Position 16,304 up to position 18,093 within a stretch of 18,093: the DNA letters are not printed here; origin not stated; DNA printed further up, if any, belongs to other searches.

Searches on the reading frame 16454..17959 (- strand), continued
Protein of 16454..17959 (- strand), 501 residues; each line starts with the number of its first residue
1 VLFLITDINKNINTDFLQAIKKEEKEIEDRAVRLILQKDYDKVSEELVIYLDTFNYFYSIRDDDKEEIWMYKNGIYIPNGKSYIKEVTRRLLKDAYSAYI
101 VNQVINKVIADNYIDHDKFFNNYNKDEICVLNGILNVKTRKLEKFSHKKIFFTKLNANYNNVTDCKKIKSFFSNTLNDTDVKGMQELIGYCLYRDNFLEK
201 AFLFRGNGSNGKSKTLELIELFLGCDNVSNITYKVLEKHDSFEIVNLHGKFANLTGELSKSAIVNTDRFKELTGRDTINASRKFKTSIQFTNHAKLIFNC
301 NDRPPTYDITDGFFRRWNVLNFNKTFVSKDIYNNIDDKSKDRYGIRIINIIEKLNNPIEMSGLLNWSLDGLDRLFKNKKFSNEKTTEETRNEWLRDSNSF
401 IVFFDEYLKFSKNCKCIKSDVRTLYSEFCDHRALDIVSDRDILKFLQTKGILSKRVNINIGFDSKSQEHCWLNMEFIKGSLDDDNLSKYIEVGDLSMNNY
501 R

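Call 97: predict_structure(alignment_id=A2)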
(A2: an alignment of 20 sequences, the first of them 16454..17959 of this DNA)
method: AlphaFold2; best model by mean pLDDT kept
length: 501 residues; sequences in the alignment: 20
mean_pLDDT: 65.0   pTM: 0.51
mean pLDDT of the five models: 65.0, 64.4, 64.0, 60.7, 58.2
residues with pLDDT >= 90: 58; 70-90: 215; 50-70: 68; < 50: 160
segments of 3 or more residues with pLDDT < 50: 1-13, 197-320, 379-390, 494-501
pLDDT, mean of each block of 10 residues (from residue 1): 35 60 84 89 91 85 73 77 89 90 91 76 76 86 85 74 84 73 69 52 32 33 29 27 32 29 30 35 28 31 30 38 66 82 66 67 81 64 44 57 87 91 88 78 82 86 79 91 87 45 32
secondary structure, 60 per line:
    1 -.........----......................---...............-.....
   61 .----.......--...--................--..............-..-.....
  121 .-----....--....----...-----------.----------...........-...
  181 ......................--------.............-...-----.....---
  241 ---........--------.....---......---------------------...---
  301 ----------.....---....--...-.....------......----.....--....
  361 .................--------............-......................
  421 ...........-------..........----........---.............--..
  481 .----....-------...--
elements in order: H2-10 H15-36 H40-54 E56-61 E66-72 E75-77 H80-95 H98-111 H116-121 E127-130 E133-136 E141-143 H166-175 H178-202 H211-223 H233-237 H244-251 H260-264 H268-273 E295-297 H311-315 E319-322 E325-327 H329-333 E343-345 H350-354 H357-377 H386-397 H399-407 E408-417 H418-431 H439-448 E453-460 E464-476 E479-481 E486-489

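Call 99: fold_search(model_id=the predicted structure, library=pdb)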
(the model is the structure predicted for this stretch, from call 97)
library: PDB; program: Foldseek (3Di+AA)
matches with E <= 10: 217; with E <= 0.001: 60
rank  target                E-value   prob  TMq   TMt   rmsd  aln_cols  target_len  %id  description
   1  7ola_B                3.1e-07  1.00  0.33  0.36  16.9       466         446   17  Structure of Primase-Helicase in SaPI5 (released 2022-07-13)
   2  7ola_F                5.4e-07  1.00  0.25  0.35  11.9       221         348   22  Structure of Primase-Helicase in SaPI5 (released 2022-07-13)
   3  7ola_C                6.3e-07  1.00  0.34  0.39  15.9       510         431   15  Structure of Primase-Helicase in SaPI5 (released 2022-07-13)
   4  7ola_D                8.9e-07  1.00  0.32  0.40  16.1       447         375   15  Structure of Primase-Helicase in SaPI5 (released 2022-07-13)
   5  7om0_A                1.3e-06  1.00  0.33  0.37  17.0       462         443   16  Structure of Primase-Helicase in SaPI5 (released 2022-07-13)
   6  8wvz_E                1.6e-06  1.00  0.32  0.21  15.8       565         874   14  Structure of ADP-Form AsfvPrimPol Hexamer (released 2024-10-30)
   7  7ola_A                1.9e-06  1.00  0.33  0.36  16.2       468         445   16  Structure of Primase-Helicase in SaPI5 (released 2022-07-13)
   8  8iqi_F                2.4e-06  1.00  0.33  0.20  14.8       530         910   15  Structure of Full-Length AsfvPrimPol in Complex-Form (released 2023-07-26)
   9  8ww6_E                2.6e-06  1.00  0.30  0.25  17.3       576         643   13  Structure of ATP-rs-Form AsfvPrimPol Hexamer (released 2025-04-30)
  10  8iqh_I                3.2e-06  1.00  0.35  0.22  15.0       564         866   15  Structure of Full-Length AsfvPrimPol in Apo-Form (released 2023-07-26)
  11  8wvz_A                3.8e-06  1.00  0.34  0.27  15.4       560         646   15  Structure of ADP-Form AsfvPrimPol Hexamer (released 2024-10-30)
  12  7om0_D                4.0e-06  1.00  0.34  0.37  16.5       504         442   15  Structure of Primase-Helicase in SaPI5 (released 2022-07-13)
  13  8iqh_H                4.2e-06  1.00  0.33  0.21  15.0       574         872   16  Structure of Full-Length AsfvPrimPol in Apo-Form (released 2023-07-26)
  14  8iqh_K                4.5e-06  1.00  0.36  0.23  14.8       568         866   14  Structure of Full-Length AsfvPrimPol in Apo-Form (released 2023-07-26)
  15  8ww7_J                5.0e-06  1.00  0.32  0.21  15.1       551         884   15  Structure of AMPPNP-Form AsfvPrimPol Dodecamer (released 2025-04-30)
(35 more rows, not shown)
